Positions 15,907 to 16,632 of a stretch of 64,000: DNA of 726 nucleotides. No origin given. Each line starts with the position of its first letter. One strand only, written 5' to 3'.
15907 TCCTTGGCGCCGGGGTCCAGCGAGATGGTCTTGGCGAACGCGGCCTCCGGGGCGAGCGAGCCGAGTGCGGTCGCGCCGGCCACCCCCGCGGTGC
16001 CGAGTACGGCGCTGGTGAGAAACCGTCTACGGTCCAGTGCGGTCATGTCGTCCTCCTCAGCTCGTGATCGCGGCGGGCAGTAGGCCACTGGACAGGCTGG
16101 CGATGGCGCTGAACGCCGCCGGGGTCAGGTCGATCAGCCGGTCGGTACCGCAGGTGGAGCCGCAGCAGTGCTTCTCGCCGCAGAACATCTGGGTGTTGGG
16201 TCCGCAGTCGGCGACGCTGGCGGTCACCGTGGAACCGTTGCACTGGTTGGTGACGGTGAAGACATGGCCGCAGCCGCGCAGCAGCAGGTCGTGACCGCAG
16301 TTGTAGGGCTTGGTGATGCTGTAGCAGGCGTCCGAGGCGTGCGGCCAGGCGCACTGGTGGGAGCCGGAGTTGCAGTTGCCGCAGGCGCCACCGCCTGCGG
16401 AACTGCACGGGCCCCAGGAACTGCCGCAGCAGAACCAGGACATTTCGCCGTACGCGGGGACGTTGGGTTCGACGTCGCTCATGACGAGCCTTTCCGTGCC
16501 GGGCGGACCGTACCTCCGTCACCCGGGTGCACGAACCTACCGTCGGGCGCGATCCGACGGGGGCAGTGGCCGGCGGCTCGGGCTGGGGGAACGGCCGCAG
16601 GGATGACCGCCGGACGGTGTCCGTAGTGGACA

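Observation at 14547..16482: Tight three-gene operon: signal-less hyper-cysteine DPBB protein, Tat-exported partner and MauE-like redox membrane protein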

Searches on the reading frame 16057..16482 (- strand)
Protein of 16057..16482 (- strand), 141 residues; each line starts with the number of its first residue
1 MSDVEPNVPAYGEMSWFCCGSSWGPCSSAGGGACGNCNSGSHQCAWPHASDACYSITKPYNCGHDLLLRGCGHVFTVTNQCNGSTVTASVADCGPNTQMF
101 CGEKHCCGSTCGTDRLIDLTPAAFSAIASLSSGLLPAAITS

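Call 4: search_protein_families(library=pfam, proteins=[window:16057-16482:-], max_evalue=1)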
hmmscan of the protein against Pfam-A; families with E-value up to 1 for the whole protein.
window:16057-16482:- (141 aa): 1 family
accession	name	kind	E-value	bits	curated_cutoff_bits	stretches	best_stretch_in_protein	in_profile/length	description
PF03330.24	DPBB_1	-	0.0026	18.4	28.8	1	76-136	32-80/83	Lytic transglycolase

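Call 5: search_protein_families(library=ncbifam, proteins=[window:16057-16482:-], max_evalue=1)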
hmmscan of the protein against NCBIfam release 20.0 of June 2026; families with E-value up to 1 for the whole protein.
window:16057-16482:- (141 aa): 0 families

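Call 6: find_homologous_proteins(query=window:16060-16482:-, max_evalue=0.001)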
Query window:16060-16482:- (141 aa): 191 proteins with E <= 0.001 among 199 candidates; the best 120 are listed.
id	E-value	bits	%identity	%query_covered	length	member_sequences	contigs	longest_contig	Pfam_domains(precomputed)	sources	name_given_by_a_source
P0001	3.6e-90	318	98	100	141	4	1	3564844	-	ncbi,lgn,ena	-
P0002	1.7e-71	257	80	99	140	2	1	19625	-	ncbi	ncbi:MAG: hypothetical protein WCA46_30340 [Actinocatenispora sp.]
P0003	1.0e-69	251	83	94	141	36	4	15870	-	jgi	jgi:hypothetical protein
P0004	6.5e-60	219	74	94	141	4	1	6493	-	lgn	-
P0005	1.9e-58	215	71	94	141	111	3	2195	-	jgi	jgi:hypothetical protein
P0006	2.1e-58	215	66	94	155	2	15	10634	PF03330.25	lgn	-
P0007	3.1e-58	214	71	94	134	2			-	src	-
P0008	5.2e-56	207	70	91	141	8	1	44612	-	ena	-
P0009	8.4e-56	206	62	100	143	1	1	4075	PF03330.25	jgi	jgi:hypothetical protein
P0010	1.7e-55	205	65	96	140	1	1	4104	PF03330.25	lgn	-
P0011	1.1e-54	202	66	95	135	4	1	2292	PF03330.25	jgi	jgi:hypothetical protein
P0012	2.1e-54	202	69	94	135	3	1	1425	-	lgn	-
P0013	7.4e-54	200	62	98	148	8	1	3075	PF03330.25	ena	-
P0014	8.8e-54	200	67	91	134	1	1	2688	-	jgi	jgi:hypothetical protein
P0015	1.8e-53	199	70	91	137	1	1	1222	-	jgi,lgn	jgi:hypothetical protein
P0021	9.4e-53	196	61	99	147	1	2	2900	PF03330.25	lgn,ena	-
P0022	1.2e-52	196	66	93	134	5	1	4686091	PF03330.25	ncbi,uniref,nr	ncbi:hypothetical protein F4553_001522 [Allocatelliglobosispora scoriae]|uniref:RlpA-like protein do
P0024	1.8e-52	195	59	100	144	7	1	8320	PF03330.25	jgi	jgi:hypothetical protein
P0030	1.2e-51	193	58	100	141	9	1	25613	PF03330.25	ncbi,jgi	jgi:hypothetical protein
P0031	2.1e-51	192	63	97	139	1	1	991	PF03330.25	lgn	-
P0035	3.2e-51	191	58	99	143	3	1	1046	PF03330.25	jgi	-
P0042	7.7e-51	190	60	98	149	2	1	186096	PF03330.25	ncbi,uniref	ncbi:hypothetical protein [Nonomuraea longicatena]|uniref:Uncharacterized protein n=1 Tax=Nonomuraea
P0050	1.7e-50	189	60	97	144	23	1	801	PF03330.25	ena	-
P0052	2.4e-50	188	61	94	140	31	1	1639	PF03330.25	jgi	jgi:hypothetical protein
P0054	3.3e-50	188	63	94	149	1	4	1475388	PF03330.25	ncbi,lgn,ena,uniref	ncbi:hypothetical protein [Nonomuraea sp. NPDC049309]|uniref:hypothetical protein n=1 Tax=Nonomuraea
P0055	3.4e-50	188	64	92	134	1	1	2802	PF03330.25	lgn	-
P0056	3.9e-50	188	61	93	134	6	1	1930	PF03330.25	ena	-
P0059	7.9e-50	187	62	94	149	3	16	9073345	PF03330.25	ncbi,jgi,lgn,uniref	ncbi:hypothetical protein ACFMQL_11725 [Nonomuraea fastidiosa]|jgi:hypothetical protein|uniref:hypot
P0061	9.9e-50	186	62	92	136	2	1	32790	PF03330.25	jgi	jgi:hypothetical protein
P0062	1.1e-49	186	59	97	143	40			PF03330.25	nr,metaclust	nr:hypothetical protein [Kibdelosporangium sp. MJ126-NF4] CTQ91952.1 hypothetical protein [Kibdelosp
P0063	1.3e-49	186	62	94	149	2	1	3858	PF03330.25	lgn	-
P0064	1.6e-49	186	56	99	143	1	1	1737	PF03330.25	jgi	jgi:hypothetical protein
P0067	2.9e-49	185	57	97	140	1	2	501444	PF03330.25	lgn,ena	-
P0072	5.2e-49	184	58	98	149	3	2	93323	PF03330.25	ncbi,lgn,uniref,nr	ncbi:hypothetical protein FAF44_04610 [Nonomuraea sp. MG754425]|uniref:septal ring lytic transglycos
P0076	8.2e-49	183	66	91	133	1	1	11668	PF03330.25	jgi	jgi:hypothetical protein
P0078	1.5e-48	183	57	99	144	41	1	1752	PF03330.25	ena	-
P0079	1.7e-48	182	59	94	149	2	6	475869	PF03330.25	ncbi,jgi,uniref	ncbi:hypothetical protein [Nonomuraea sp. NPDC050202]|jgi:hypothetical protein|uniref:hypothetical p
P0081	1.8e-48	182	65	91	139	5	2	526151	-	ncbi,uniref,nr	ncbi:RlpA-like double-psi beta-barrel domain-containing protein [Fodinicola feengrottensis]|uniref:U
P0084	2.3e-48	182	61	94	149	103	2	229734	PF03330.25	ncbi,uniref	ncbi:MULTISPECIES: hypothetical protein [unclassified Nonomuraea]|uniref:hypothetical protein n=1 Ta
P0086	2.5e-48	182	57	95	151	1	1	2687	PF03330.25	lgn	-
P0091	4.1e-48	181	59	97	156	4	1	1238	PF03330.25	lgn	-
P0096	8.0e-48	180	59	98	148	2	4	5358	PF03330.25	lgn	-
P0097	9.6e-48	180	62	92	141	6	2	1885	PF03330.25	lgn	-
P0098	1.2e-47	180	59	94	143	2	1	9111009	PF03330.25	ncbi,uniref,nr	ncbi:RlpA-like double-psi beta-barrel domain-containing protein [Amycolatopsis nigrescens]|uniref:Rl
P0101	1.6e-47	179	63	91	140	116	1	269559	PF03330.25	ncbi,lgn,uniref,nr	ncbi:RlpA-like double-psi beta-barrel domain-containing protein [Streptomyces sp. HPF1205]|uniref:Rl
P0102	1.7e-47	179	61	94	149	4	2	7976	PF03330.25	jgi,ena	-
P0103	1.8e-47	179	62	94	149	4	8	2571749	PF03330.25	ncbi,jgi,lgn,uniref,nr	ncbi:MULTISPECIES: hypothetical protein [Nonomuraea]|jgi:hypothetical protein|uniref:SRCR domain-con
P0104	1.9e-47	179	60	93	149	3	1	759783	PF03330.25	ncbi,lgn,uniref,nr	ncbi:RlpA-like double-psi beta-barrel domain-containing protein [Nonomuraea jiangxiensis]|uniref:Rlp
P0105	2.0e-47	179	62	90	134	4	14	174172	PF03330.25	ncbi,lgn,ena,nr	ncbi:MAG TPA: septal ring lytic transglycosylase RlpA family protein [Candidatus Stackebrandtia excr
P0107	2.2e-47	179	59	91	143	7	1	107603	PF03330.25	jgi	jgi:hypothetical protein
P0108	2.4e-47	179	61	91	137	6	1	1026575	-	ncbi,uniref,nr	ncbi:hypothetical protein EV652_101695 [Kribbella steppae]|uniref:Rare lipoprotein A (RlpA)-like dou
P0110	3.1e-47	178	61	92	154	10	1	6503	PF03330.25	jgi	jgi:hypothetical protein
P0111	3.1e-47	178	61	91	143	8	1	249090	PF03330.25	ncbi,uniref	ncbi:septal ring lytic transglycosylase RlpA family protein [Streptomyces sp. NPDC059679]|uniref:sep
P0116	7.5e-47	177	59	94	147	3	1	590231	PF03330.25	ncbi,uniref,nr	ncbi:hypothetical protein DQ384_05870 [Sphaerisporangium album]|uniref:Uncharacterized protein n=1 T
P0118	8.1e-47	177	63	91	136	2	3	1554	PF03330.25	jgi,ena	jgi:hypothetical protein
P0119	9.5e-47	177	57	94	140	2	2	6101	PF03330.25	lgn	-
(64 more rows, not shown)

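Call 9: find_related_loci(query=A1, collection=genome_contigs, flank=6000)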
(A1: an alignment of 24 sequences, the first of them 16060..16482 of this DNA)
Query A1 (141 aa) in genome_contigs; peptide patterns used: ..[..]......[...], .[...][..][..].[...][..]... (x = any residue, [..] = any of these).
543 stretches matched a pattern; 502 encode a relative of the query (tblastn E <= 1e-3); the best 80 are kept; 80 distinct loci.
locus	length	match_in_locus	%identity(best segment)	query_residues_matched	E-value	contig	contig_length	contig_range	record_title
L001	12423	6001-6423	98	1-141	2e-90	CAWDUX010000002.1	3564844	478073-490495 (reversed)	MAG: uncultured Actinomycetota bacterium isolate MFD05442.bin.1.63 genome assembly, contig: contig_3388, whole genome sh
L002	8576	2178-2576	86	9-141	1e-74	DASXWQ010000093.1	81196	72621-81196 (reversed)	MAG TPA_asm: Actinocatenispora sp. isolate SMAG_U4775 k141_234256, whole genome shotgun sequence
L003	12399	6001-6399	85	9-141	2e-68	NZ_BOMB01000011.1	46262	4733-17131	Actinocatenispora rupis strain NBRC 107355 sequence11, whole genome shotgun sequence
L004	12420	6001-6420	80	1-140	4e-67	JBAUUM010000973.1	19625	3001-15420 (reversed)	MAG: Actinocatenispora sp. isolate MFD09533_ilm_asm_bin3 k127_96131, whole genome shotgun sequence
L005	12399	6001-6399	74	9-141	2e-63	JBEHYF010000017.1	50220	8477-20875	MAG: Actinomycetota bacterium isolate ESF1.bin.21 NODE_744_length_50220_cov_20.369067, whole genome shotgun sequence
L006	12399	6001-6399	71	9-141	4e-59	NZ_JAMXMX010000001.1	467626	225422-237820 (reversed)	Actinoallomurus spadix strain KCTC 9252 NODE_1_length_467626_cov_26.601389, whole genome shotgun sequence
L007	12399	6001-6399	70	9-141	1e-58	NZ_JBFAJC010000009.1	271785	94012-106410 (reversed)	Actinoallomurus sp. NPDC050550 NPDC050550_122_G12.ctg-0009, whole genome shotgun sequence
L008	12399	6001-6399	70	9-141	1e-58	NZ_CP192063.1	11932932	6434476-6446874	Actinoallomurus sp. CA-150999 chromosome, complete genome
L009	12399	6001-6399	70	9-141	1e-58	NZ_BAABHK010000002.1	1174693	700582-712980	Actinoallomurus vinaceus strain JCM 17939 sequence02, whole genome shotgun sequence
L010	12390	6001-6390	67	11-140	4e-58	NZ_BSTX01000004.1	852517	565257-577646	Actinorhabdospora filicis strain NBRC 111898 sequence04, whole genome shotgun sequence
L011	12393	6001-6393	65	10-140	4e-57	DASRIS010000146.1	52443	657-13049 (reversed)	MAG TPA_asm: Micromonosporaceae bacterium isolate SMAG_U10116 k141_187151, whole genome shotgun sequence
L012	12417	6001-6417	60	3-141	7e-57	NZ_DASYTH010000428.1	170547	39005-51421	MAG: Actinophytocola sp. isolate SMAG_U4562 k141_590033, whole genome shotgun sequence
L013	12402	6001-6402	63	8-141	1e-56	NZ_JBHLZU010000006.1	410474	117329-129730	Allokutzneria oryzae strain TBRC 7907 GCM70008131_4, whole genome shotgun sequence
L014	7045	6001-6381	69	9-134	1e-56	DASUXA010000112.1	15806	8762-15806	MAG TPA_asm: Micromonosporaceae bacterium isolate SMAG_U1857 k141_670029, whole genome shotgun sequence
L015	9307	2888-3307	60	2-141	2e-56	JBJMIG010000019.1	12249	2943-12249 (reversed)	MAG: Labedaea sp. isolate H1_18_all_fractions_conc_96_70_16 k255_1573607, whole genome shotgun sequence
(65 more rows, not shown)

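Call 16: search_protein_representatives(alignment_id=A1)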
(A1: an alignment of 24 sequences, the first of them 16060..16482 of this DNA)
Query: 24 sequences, 141 profile positions. Proteins with E-value up to 0.001 (for the whole library): 146; up to 1e-10: 66; up to 1e-30: 12. The best 146 are listed.
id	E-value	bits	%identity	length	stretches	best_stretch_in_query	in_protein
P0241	3.6e-49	182.4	-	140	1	6-139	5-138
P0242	1.1e-46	174.4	-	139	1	7-140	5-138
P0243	3.5e-43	163.0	-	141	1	6-139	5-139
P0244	9.7e-39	148.6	-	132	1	2-97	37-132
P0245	5.9e-36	139.6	-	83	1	8-88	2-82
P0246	1.6e-35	138.2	-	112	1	9-112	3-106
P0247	4.0e-35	136.9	-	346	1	9-138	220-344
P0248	2.4e-34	134.4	-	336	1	6-140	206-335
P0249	6.9e-33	129.7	-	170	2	27-140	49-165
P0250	3.0e-32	127.6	-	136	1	8-140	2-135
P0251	4.2e-32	127.1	-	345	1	6-138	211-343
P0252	7.9e-31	123.0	-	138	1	11-140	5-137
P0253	1.1e-30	122.5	-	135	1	12-139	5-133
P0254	1.4e-29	118.9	-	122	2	8-83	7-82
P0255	8.5e-29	116.4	-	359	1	9-139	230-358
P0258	1.8e-26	108.9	-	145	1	10-139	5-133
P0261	1.9e-24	102.3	-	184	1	8-139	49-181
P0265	1.7e-23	99.3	-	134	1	10-140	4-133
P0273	2.1e-16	76.3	-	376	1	8-138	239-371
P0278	1.3e-15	73.7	-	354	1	8-138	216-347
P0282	9.6e-15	70.9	-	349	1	9-140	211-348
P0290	3.8e-13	65.7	-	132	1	27-140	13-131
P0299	3.7e-12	62.5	-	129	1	29-140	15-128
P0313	5.1e-10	55.6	-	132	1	34-139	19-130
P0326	6.0e-08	48.9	-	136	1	12-138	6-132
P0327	6.5e-08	48.8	-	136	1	12-138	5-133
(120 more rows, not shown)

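Call 19: find_encoding_contigs(protein=P0247, flank=6000, max_places=4)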
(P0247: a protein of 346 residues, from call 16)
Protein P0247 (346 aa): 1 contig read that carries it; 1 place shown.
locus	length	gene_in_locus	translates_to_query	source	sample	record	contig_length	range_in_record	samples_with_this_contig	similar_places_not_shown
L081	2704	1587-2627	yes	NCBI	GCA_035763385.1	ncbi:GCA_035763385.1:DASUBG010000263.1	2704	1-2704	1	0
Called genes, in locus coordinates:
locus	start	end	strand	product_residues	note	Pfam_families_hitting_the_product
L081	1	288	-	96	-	?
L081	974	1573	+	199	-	PF07291:MauE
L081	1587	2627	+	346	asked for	-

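Call 20: find_encoding_contigs(protein=P0248, flank=6000, max_places=3)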
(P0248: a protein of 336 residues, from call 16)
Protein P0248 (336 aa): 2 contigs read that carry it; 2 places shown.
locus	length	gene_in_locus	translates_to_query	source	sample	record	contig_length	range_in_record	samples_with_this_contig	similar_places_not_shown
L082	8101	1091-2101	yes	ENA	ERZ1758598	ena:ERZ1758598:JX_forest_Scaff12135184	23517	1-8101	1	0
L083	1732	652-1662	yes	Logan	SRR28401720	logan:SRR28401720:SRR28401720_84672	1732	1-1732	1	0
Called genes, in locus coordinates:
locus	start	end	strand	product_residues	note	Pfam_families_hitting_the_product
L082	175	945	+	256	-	PF00106:adh_short, PF08659:KR, PF13561:adh_short_C2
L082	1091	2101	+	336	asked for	-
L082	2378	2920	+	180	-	PF07291:MauE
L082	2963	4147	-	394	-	-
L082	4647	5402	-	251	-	PF09844:DUF2071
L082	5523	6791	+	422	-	PF00890:FAD_binding_2 (weak), PF01266:DAO, PF01494:FAD_binding_3 (faint), PF01593:Amino_oxidase (weak), PF01946:Thi4 (weak), PF03486:HI0933_like (faint), PF12831:FAD_oxidored, PF13450:NAD_binding_8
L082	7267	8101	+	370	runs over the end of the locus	-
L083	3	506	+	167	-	?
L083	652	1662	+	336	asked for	-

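Call 21: find_encoding_contigs(protein=P0273, flank=6000, max_places=3)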
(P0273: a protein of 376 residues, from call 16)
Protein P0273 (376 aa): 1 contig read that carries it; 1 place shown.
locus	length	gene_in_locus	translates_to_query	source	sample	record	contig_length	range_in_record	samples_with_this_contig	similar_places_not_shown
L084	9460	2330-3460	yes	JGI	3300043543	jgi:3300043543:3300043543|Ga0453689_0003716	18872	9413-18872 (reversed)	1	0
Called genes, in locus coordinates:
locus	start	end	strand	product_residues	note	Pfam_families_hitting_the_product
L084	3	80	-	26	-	?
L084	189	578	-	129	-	PF03625:DUF302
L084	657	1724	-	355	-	PF01135:PCMT, PF13489:Methyltransf_23, PF01209:Ubie_methyltran (weak), PF05175:MTS, PF08241:Methyltransf_11, PF08242:Methyltransf_12, PF13649:Methyltransf_25, PF13847:Methyltransf_31, +2 more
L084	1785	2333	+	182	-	-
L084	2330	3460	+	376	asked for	PF03330:DPBB_1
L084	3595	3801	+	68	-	-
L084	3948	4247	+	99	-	-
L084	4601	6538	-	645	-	PF13519:VWA_2 (faint), PF27532:Mb0984_helical, PF27098:Rv0959_3rd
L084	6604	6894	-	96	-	-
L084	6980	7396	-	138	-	-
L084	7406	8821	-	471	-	PF01078:Mg_chelatase (faint), PF07728:AAA_5 (faint)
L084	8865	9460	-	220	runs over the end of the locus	-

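Call 22: find_encoding_contigs(protein=P0261, flank=6000, max_places=3)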
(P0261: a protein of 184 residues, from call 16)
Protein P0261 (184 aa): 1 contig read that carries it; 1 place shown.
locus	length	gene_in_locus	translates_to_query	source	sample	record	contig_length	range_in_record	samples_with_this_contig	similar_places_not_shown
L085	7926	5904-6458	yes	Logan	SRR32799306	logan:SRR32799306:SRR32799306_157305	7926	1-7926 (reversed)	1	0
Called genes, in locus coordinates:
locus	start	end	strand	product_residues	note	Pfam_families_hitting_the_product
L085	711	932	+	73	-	-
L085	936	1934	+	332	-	PF00348:polyprenyl_synt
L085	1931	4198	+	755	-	PF13492:GAF_3 (weak), PF07730:HisKA_3, PF02518:HATPase_c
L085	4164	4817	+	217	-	PF00072:Response_reg, PF00196:GerE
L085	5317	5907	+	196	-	PF07291:MauE, PF07681:DoxX (weak)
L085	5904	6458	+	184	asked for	-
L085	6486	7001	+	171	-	PF18914:DUF5666 (faint)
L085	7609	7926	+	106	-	?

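Call 23: search_solved_structures(query=A1, max_evalue=10, show_alignments=4)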
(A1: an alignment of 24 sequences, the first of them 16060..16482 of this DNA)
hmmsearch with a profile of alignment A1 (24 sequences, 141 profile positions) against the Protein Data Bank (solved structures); distinct sequences matched with E-value up to 10: 6.
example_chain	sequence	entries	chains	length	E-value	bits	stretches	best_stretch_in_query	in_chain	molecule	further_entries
9ce9_A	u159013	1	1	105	0.017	18.2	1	114-138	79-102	RlpA-like protein double-psi beta-barrel domain-containing protein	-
5ntb_A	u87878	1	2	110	0.43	13.6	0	111-135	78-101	Papain inhibitor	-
4avr_A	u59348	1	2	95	0.51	13.4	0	68-95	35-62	PA4485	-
5ffq_A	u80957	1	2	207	0.64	13.1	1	15-60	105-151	ShuY-like protein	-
5guy_A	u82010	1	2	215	0.69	13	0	15-60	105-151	Uncharacterized protein chuY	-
4bmf_A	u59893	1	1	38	3.5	10.7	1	18-43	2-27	ENDOGLUCANASE EG-1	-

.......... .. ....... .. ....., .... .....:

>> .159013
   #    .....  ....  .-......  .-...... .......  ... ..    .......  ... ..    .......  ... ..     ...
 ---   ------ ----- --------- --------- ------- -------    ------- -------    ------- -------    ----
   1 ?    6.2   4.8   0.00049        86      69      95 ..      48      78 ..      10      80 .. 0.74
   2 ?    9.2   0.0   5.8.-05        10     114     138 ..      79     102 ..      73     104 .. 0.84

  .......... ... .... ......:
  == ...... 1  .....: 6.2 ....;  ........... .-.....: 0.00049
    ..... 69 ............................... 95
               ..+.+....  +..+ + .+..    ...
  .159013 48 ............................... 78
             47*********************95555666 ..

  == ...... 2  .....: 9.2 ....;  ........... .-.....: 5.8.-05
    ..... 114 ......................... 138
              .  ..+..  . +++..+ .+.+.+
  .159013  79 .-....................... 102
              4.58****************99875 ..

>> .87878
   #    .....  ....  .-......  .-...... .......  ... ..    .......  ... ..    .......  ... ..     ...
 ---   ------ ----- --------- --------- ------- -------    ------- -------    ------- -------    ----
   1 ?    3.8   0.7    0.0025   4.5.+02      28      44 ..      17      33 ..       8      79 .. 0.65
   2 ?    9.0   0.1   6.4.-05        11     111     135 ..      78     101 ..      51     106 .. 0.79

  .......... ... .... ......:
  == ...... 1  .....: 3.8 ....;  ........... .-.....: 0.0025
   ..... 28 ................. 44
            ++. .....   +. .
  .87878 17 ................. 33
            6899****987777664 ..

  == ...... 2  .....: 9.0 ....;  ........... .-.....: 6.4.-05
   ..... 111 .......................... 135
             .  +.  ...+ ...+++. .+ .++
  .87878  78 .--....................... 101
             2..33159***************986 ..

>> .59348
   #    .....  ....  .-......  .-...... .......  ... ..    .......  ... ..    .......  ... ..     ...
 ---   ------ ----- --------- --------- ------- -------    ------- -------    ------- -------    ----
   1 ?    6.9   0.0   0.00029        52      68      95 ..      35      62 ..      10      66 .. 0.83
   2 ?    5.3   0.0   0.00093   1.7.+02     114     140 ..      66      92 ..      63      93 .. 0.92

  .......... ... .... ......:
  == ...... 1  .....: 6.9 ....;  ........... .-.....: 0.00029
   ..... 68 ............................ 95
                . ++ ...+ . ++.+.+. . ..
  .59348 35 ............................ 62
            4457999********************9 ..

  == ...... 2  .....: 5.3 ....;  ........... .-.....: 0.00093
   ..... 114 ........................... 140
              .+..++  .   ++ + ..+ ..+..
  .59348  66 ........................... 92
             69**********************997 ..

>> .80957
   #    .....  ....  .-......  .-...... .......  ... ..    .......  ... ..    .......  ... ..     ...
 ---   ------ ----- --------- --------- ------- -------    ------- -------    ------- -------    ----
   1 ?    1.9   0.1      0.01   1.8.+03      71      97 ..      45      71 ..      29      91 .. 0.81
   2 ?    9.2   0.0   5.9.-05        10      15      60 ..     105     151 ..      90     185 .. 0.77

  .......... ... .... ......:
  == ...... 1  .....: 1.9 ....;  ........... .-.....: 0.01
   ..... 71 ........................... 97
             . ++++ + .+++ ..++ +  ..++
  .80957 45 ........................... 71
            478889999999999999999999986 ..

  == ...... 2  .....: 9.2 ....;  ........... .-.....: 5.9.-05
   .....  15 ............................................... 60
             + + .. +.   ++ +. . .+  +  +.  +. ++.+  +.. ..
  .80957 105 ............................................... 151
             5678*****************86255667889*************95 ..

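Call 35: list_cluster_members(proteins=[P0247, P0248, P0251, P0261, P0273, P0278, P0282, P0250, P0252, P0255])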
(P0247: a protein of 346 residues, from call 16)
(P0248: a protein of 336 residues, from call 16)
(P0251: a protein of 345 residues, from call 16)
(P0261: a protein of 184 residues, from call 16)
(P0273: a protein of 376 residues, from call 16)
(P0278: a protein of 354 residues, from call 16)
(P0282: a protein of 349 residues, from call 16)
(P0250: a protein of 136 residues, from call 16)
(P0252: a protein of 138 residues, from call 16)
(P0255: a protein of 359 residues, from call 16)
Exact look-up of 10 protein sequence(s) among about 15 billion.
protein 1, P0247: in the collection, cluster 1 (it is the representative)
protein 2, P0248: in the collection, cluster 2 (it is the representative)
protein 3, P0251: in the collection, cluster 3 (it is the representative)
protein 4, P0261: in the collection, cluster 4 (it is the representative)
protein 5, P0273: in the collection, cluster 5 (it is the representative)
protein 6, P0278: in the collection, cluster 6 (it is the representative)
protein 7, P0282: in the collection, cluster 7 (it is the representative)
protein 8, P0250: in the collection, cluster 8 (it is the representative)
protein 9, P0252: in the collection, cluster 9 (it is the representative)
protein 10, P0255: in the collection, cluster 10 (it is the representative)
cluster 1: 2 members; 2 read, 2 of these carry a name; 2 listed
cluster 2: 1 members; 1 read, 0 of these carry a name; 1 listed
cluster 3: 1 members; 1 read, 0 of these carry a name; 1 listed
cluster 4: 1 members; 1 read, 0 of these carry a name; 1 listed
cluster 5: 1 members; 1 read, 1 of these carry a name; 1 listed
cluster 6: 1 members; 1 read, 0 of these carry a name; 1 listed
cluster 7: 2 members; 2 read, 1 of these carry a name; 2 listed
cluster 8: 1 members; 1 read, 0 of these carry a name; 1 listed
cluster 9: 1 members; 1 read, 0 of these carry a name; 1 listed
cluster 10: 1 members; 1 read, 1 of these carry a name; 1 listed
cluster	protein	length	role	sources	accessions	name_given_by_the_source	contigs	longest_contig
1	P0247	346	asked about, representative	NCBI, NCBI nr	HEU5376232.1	MAG TPA: hypothetical protein VFV38_12375 [Ktedonobacteraceae bacterium] | hypothetical protein [Ktedonobacteraceae bacterium]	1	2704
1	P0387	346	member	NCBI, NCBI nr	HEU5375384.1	MAG TPA: hypothetical protein VFV38_08100 [Ktedonobacteraceae bacterium] | hypothetical protein [Ktedonobacteraceae bacterium]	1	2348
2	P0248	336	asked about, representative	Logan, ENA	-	-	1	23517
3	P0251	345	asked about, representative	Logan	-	-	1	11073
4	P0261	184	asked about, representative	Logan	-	-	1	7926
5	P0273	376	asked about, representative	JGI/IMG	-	hypothetical protein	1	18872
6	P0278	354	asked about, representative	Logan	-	-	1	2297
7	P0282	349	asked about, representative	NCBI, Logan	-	-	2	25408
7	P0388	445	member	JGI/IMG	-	hypothetical protein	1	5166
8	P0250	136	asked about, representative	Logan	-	-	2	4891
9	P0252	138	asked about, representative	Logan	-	-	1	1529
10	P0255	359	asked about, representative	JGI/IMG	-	hypothetical protein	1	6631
